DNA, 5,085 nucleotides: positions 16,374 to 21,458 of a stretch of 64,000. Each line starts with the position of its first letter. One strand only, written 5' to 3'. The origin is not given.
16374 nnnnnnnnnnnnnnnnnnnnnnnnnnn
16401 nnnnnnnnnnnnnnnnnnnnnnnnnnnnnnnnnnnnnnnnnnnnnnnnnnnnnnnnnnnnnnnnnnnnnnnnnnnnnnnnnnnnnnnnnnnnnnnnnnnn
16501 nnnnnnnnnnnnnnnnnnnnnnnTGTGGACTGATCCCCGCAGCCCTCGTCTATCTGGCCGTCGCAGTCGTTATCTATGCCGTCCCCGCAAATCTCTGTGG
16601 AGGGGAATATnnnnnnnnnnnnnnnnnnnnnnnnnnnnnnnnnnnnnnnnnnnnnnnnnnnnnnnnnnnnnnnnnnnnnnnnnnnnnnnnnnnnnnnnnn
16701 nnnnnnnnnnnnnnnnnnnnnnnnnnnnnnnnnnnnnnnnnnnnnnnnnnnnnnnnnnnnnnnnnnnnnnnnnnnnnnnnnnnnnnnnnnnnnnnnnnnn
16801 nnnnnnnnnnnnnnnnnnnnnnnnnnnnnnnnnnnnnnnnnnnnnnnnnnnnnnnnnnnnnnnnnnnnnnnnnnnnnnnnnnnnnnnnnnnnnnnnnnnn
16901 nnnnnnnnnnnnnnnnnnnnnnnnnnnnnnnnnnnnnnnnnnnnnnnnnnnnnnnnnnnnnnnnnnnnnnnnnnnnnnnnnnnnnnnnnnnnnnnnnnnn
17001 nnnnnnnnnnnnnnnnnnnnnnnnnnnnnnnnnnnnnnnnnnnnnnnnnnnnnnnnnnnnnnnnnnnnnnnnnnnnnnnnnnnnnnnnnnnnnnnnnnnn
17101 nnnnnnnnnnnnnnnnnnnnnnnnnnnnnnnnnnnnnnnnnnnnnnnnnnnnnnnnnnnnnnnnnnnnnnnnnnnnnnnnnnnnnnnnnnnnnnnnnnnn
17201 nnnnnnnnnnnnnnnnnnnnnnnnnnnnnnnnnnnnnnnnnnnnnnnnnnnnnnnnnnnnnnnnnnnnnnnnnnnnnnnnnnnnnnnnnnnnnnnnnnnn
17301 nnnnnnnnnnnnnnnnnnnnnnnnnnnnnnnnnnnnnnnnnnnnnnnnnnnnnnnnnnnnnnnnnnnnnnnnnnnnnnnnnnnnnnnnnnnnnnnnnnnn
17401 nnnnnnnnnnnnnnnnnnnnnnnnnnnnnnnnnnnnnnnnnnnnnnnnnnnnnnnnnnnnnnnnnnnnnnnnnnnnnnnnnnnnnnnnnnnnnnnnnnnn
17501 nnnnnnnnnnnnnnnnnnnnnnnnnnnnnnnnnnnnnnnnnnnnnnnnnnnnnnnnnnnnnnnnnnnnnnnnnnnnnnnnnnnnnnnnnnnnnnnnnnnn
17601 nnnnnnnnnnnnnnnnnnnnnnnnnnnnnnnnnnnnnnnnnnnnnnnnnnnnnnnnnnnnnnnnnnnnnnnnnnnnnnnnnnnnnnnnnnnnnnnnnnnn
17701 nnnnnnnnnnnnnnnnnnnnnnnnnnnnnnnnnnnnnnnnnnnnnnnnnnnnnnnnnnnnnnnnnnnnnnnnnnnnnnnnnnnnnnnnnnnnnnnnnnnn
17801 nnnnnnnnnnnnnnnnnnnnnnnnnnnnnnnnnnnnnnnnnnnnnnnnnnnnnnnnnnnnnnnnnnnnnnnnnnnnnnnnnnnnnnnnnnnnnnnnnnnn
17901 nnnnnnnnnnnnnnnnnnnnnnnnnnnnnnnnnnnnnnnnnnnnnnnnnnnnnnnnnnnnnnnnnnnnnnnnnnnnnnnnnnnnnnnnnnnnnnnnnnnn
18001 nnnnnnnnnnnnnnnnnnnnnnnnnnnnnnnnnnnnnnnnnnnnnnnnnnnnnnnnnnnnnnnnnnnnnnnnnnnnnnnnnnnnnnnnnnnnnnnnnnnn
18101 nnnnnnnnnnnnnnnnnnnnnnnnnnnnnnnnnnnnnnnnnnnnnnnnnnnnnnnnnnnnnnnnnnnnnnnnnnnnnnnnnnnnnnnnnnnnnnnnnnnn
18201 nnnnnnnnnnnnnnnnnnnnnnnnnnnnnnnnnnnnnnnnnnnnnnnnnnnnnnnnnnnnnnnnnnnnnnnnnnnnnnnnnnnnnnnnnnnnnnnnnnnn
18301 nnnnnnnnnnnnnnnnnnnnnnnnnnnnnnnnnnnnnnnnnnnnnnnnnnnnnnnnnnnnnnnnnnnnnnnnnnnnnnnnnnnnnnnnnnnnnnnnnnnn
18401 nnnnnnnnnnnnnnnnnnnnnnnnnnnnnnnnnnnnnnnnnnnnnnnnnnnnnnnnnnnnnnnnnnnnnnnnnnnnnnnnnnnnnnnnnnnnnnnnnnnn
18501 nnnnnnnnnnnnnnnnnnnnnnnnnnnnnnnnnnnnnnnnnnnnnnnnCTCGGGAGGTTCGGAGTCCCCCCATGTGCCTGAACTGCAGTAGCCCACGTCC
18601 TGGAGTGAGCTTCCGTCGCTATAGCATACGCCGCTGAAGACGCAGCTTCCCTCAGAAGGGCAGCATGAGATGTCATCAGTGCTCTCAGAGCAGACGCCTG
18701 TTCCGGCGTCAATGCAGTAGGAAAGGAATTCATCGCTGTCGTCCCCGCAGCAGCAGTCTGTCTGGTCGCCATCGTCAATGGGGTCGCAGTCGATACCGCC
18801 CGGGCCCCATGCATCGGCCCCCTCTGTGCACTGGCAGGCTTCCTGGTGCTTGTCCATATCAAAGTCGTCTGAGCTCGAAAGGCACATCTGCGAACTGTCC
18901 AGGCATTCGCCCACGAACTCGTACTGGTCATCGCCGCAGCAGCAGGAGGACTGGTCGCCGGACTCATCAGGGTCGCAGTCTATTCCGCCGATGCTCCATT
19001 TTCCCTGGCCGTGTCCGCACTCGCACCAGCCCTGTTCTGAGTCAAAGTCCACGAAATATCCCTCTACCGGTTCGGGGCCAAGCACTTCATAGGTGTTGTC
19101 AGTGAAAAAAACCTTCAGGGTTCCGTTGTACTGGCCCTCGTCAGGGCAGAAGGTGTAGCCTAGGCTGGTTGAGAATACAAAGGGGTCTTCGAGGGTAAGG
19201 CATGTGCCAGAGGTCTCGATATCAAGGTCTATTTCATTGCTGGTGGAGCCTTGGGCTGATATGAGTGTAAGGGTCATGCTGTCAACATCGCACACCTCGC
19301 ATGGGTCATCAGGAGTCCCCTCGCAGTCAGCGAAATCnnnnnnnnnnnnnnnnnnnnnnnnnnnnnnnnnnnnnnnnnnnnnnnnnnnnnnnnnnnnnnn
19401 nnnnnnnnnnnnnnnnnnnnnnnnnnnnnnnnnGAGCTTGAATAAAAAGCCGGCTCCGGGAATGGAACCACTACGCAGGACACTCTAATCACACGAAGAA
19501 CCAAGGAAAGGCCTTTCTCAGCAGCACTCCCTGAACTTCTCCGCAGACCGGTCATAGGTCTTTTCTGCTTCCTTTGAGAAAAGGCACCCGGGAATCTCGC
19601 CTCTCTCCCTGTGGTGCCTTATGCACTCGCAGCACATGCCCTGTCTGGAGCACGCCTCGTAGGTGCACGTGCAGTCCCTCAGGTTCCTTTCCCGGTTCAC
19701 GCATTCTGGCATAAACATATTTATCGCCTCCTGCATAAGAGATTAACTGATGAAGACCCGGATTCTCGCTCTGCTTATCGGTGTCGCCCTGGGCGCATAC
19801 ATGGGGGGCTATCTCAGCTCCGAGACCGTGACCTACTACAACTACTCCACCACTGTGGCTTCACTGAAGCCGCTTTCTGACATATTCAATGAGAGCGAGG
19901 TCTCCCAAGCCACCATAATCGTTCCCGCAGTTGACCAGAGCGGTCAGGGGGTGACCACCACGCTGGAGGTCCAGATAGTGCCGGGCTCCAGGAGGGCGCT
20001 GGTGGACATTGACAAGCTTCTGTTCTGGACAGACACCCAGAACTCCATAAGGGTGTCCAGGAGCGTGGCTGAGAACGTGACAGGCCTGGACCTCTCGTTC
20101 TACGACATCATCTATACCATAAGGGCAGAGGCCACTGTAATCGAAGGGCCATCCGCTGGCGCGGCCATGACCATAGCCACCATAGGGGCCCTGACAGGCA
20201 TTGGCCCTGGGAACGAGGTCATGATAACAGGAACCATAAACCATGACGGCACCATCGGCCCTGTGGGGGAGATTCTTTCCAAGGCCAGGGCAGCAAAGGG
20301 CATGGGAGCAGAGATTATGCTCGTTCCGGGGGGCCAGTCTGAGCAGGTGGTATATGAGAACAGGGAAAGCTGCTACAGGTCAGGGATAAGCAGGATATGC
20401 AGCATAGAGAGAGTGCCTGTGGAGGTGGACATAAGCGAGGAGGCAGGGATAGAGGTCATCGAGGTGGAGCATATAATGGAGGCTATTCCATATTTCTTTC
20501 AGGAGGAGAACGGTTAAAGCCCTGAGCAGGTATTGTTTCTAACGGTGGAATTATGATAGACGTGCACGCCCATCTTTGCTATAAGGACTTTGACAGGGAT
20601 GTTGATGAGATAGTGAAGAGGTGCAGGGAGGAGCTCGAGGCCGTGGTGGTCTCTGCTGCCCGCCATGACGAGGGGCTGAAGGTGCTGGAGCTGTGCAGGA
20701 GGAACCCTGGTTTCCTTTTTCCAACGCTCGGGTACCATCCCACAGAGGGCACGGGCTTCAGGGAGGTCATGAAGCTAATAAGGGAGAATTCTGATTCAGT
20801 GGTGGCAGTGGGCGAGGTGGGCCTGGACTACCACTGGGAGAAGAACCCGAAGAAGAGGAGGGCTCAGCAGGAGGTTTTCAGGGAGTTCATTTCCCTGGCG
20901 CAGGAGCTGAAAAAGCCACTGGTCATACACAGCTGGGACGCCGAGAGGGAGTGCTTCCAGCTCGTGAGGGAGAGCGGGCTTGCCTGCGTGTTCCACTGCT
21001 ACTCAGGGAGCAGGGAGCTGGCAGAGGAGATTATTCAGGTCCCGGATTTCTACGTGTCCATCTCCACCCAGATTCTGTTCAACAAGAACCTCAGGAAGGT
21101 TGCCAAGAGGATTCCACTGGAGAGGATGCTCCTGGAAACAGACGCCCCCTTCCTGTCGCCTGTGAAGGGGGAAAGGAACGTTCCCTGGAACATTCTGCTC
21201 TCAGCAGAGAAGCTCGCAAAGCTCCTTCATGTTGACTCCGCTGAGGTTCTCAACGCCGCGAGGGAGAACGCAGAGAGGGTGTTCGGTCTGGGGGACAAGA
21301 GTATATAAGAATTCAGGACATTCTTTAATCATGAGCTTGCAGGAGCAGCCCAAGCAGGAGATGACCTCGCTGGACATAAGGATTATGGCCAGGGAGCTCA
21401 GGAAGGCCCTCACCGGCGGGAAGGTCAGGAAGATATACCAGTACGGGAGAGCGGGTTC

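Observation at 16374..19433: Family of Cys-rich surface proteins with MopE-like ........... motifs and C-terminal TM anchors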

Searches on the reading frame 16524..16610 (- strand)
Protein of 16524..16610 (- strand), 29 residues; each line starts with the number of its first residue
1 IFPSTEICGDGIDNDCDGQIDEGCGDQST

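Call 55: search_solved_structures(query=A5, max_evalue=10, show_alignments=5)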
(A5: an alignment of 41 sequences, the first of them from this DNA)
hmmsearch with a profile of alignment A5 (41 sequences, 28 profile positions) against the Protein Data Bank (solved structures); distinct sequences matched with E-value up to 10: 0.

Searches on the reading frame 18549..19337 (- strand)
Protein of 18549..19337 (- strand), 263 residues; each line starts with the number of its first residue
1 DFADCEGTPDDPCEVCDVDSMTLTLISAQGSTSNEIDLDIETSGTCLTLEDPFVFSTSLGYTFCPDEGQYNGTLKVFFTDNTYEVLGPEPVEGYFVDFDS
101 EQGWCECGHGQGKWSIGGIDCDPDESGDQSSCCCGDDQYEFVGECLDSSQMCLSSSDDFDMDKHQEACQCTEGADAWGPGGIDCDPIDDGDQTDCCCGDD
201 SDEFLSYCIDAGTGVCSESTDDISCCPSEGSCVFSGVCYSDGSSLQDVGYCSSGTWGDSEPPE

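Call 38: find_homologous_proteins(query=A3, max_evalue=0.001)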
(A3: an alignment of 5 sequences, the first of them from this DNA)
Query A3 (5 sequences) (263 aa, profile of the alignment): 4 proteins with E <= 0.001 among 923 candidates.
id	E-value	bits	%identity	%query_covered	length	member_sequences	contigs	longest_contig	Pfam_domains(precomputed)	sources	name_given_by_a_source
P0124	6.1e-29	120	31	41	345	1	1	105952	-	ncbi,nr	ncbi:MAG: hypothetical protein NT067_05130, partial [Candidatus Diapherotrites archaeon]|nr:hypothet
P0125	2.6e-22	98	39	40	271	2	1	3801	-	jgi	-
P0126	2.9e-18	85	34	48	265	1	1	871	-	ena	-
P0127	1.3e-12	66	30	65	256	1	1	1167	-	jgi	-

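Call 56: search_protein_representatives(alignment_id=A4)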
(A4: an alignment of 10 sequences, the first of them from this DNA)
Query: 10 sequences, 200 profile positions. Proteins with E-value up to 0.001 (for the whole library): 151; up to 1e-10: 82; up to 1e-30: 23. The best 150 are listed.
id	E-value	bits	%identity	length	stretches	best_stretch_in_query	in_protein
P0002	3.7e-120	415.6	-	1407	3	22-200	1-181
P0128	1.7e-105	367.7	-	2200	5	3-195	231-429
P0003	6.3e-92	323.4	-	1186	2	10-200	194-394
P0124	8.3e-87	306.7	-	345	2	1-189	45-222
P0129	2.6e-79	282.2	-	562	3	1-197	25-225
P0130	1.5e-59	217.7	-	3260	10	58-197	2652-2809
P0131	1.8e-59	217.5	-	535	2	2-196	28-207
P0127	2.6e-56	207.1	-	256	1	2-198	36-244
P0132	2.4e-42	161.5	-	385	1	13-197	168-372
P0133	1.0e-40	156.2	-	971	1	2-198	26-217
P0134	3.6e-39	151.2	-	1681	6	3-196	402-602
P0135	3.8e-37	144.5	-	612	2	2-87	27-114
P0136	6.4e-37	143.8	-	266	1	13-200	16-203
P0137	1.1e-36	143.0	-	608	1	5-197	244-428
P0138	4.0e-36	141.2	-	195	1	25-196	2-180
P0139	1.6e-35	139.3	-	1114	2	2-158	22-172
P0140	3.8e-35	138.0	-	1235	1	2-190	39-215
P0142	2.5e-33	132.1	-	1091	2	2-124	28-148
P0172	3.6e-19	85.9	-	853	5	18-197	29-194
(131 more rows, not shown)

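Call 57: predict_structure(alignment_id=A4)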
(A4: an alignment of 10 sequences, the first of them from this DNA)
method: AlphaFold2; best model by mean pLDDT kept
length: 263 residues; sequences in the alignment: 10
mean_pLDDT: 59.3   pTM: 0.45
mean pLDDT of the five models: 59.3, 55.7, 54.9, 53.8, 49.0
residues with pLDDT >= 90: 19; 70-90: 85; 50-70: 41; < 50: 118
segments of 3 or more residues with pLDDT < 50: 1-7, 43-52, 117-193, 199-214, 259-263
pLDDT, mean of each block of 10 residues (from residue 1): 44 61 91 88 49 59 86 88 85 81 78 52 41 34 33 39 37 34 36 50 39 48 66 77 81 68 39
secondary structure, 60 per line:
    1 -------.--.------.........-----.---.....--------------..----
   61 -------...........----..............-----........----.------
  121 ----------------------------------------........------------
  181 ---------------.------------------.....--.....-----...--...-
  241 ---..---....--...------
elements in order: E18-26 E36-40 E68-78 E83-96 H102-109 H161-168 E215-219 E222-226 E232-234 E237-239 E249-252 E255-257

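Call 58: search_protein_families(library=pfam, proteins=[P0128, P0129, P0131, P0133, P0139, P0140, P0142, P0137], max_evalue=0.001)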
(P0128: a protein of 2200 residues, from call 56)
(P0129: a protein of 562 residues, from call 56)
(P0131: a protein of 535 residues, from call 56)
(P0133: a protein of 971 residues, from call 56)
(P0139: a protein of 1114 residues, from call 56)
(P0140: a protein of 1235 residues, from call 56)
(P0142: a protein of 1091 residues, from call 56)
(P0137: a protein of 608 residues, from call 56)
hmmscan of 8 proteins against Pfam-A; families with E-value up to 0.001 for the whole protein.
P0128 (2200 aa): 2 families
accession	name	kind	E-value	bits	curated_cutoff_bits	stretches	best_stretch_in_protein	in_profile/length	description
PF10102.14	DUF2341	-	5e-28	97.8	23.4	2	1291-1367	1-82/84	Domain of unknown function (DUF2341)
PF13385.13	Laminin_G_3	-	8.3e-28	97.9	27.6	1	1869-2021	1-150/151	Concanavalin A-like lectin/glucanases superfamily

P0129 (562 aa): 0 families

P0131 (535 aa): 0 families

P0133 (971 aa): 4 families
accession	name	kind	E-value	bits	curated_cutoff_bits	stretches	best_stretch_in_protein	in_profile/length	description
PF17957.7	Big_7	-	3.5e-07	31.2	24.1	0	516-568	6-55/70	Bacterial Ig domain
PF00041.27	fn3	-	3.6e-07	30.7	25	0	426-469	12-46/84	Fibronectin type III domain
PF19077.6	Big_13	-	7.2e-05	23.6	27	0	572-598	76-102/102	Bacterial Ig-like domain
PF11617.13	Cu-binding_MopE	-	9.2e-05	23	27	0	958-971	13-26/30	Putative metal-binding motif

P0139 (1114 aa): 1 family
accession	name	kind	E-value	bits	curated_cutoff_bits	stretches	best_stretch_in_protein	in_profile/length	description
PF00754.31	F5_F8_type_C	-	0.00068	20.2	28.2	0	484-528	45-88/127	F5/8 type C domain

P0140 (1235 aa): 2 families
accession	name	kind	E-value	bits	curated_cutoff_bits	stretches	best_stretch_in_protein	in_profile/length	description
PF13750.12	Big_3_3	-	8.6e-15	55.2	27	0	484-614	14-148/157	Bacterial Ig-like domain (group 3)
PF13290.12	CHB_HEX_C_1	-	7.7e-06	26.2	22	1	360-420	9-66/67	Chitobiase/beta-hexosaminidase C-terminal domain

P0142 (1091 aa): 2 families
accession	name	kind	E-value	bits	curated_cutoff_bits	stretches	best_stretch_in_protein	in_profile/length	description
PF13385.13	Laminin_G_3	-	9e-19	68.5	27.6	1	461-607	2-151/151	Concanavalin A-like lectin/glucanases superfamily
PF10102.14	DUF2341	-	2.2e-16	60.5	23.4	1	193-258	1-65/84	Domain of unknown function (DUF2341)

P0137 (608 aa): 0 families

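Call 80: find_encoding_contigs(protein=P0133, flank=6000, max_places=2)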
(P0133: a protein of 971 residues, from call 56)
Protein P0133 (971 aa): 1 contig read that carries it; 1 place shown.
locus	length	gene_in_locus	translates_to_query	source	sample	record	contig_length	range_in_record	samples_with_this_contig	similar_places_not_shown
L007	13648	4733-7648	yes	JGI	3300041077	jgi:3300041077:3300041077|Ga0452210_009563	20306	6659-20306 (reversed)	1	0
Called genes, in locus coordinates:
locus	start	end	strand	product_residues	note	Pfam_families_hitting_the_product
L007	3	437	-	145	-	?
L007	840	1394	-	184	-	PF00160:Pro_isomerase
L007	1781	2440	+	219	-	PF00702:Hydrolase, PF13419:HAD_2, PF13242:Hydrolase_like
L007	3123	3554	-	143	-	-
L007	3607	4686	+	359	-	PF21572:Nop5_56-rel_N_Arc, PF01798:Nop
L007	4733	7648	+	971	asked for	PF00041:fn3 (faint), PF17957:Big_7 (faint)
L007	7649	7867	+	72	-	-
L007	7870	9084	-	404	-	PF03463:eRF1_1, PF18854:baeRF_family10, PF03464:eRF1_2, PF18859:acVLRF1, PF03465:eRF1_3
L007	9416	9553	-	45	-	-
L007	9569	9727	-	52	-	-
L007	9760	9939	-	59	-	PF12728:HTH_17 (weak)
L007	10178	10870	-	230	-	PF05625:PAXNEB (faint), PF06745:ATPase, PF23442:DUF7125 (faint), PF23365:DUF7090 (weak), PF24336:DUF7504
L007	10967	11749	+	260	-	-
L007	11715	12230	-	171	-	PF02545:Maf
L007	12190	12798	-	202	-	-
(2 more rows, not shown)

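Call 88: search_protein_families(library=pfam, proteins=[P0139, P0172], max_evalue=0.01)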
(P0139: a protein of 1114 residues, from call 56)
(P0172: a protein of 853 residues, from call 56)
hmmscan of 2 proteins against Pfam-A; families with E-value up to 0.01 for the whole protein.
P0139 (1114 aa): 2 families
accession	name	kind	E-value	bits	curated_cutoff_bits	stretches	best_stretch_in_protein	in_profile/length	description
PF00754.31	F5_F8_type_C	-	0.00068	20.2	28.2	0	484-528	45-88/127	F5/8 type C domain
PF17957.7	Big_7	-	0.0013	19.7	24.1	1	771-827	13-63/70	Bacterial Ig domain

P0172 (853 aa): 1 family
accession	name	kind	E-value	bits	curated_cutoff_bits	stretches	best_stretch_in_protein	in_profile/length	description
PF10633.15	NPCBM_assoc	-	0.0013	19.3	24.4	1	813-848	42-76/78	NPCBM-associated, NEW3 domain of alpha-galactosidase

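Call 98: search_solved_structures(query=A4, max_evalue=1, show_alignments=2)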
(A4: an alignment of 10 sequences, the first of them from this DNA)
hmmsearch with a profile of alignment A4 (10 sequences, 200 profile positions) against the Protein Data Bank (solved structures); distinct sequences matched with E-value up to 1: 0.

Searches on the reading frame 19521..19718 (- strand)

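Call 88: search_protein_families(library=pfam, proteins=[window:19521-19718:-], max_evalue=0.01)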
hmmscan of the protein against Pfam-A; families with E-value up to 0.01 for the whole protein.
seq(66 aa): 1 family
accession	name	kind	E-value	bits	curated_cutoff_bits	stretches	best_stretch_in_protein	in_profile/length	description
PF20095.4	DUF6485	-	3.7e-07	31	24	1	12-63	3-62/70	Domain of unknown function (DUF6485)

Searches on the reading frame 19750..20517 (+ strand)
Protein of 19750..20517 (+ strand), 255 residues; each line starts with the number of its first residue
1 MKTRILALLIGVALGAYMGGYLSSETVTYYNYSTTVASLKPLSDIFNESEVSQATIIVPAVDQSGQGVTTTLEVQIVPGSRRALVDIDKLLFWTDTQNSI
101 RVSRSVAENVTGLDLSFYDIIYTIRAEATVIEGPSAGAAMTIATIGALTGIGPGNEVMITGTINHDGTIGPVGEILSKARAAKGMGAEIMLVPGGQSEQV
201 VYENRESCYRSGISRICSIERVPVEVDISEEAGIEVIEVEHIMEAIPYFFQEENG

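Call 8: search_protein_families(library=ncbifam, proteins=[window:19750-20517:+], max_evalue=0.1)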
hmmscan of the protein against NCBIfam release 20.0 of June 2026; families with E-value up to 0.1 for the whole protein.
window:19750-20517:+ (255 aa): 7 families
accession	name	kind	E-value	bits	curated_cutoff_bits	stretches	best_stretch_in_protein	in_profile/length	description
TIGR02902.1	spore_lonB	equivalog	1.8e-13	49.9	723.3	1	99-201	408-509/531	ATP-dependent protease LonB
TIGR02903.1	spore_lon_C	equivalog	1.2e-11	43.8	678.8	1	97-200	490-592/615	Lon family ATP-dependent protease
TIGR00764.1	lon_rel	equivalog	5.9e-10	38.4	516.6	1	97-205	464-572/608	ATP-dependent protease LonB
NF008053.0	PRK10787.1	equivalog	3.4e-09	35.3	891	1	92-196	634-740/784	endopeptidase La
NF041438.1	SepM_fam_S16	equivalog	1.8e-07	30.5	200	1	124-197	219-294/340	SepM family pheromone-processing serine protease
TIGR00763.1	lon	equivalog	3.8e-06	25.7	608.05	1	124-195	692-763/795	endopeptidase La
TIGR00416.1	sms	equivalog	0.0034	16.2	403.05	1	98-200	336-437/454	DNA repair protein RadA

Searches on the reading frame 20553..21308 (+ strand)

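Call 23: search_protein_families(library=pfam, proteins=[window:20553-21308:+], max_evalue=0.00001)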
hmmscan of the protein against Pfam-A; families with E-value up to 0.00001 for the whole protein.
window:20553-21308:+ (251 aa): 1 family
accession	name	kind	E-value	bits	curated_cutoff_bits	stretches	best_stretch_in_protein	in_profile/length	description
PF01026.27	TatD_DNase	-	3e-66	223.8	27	1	2-245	1-253/253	TatD related DNase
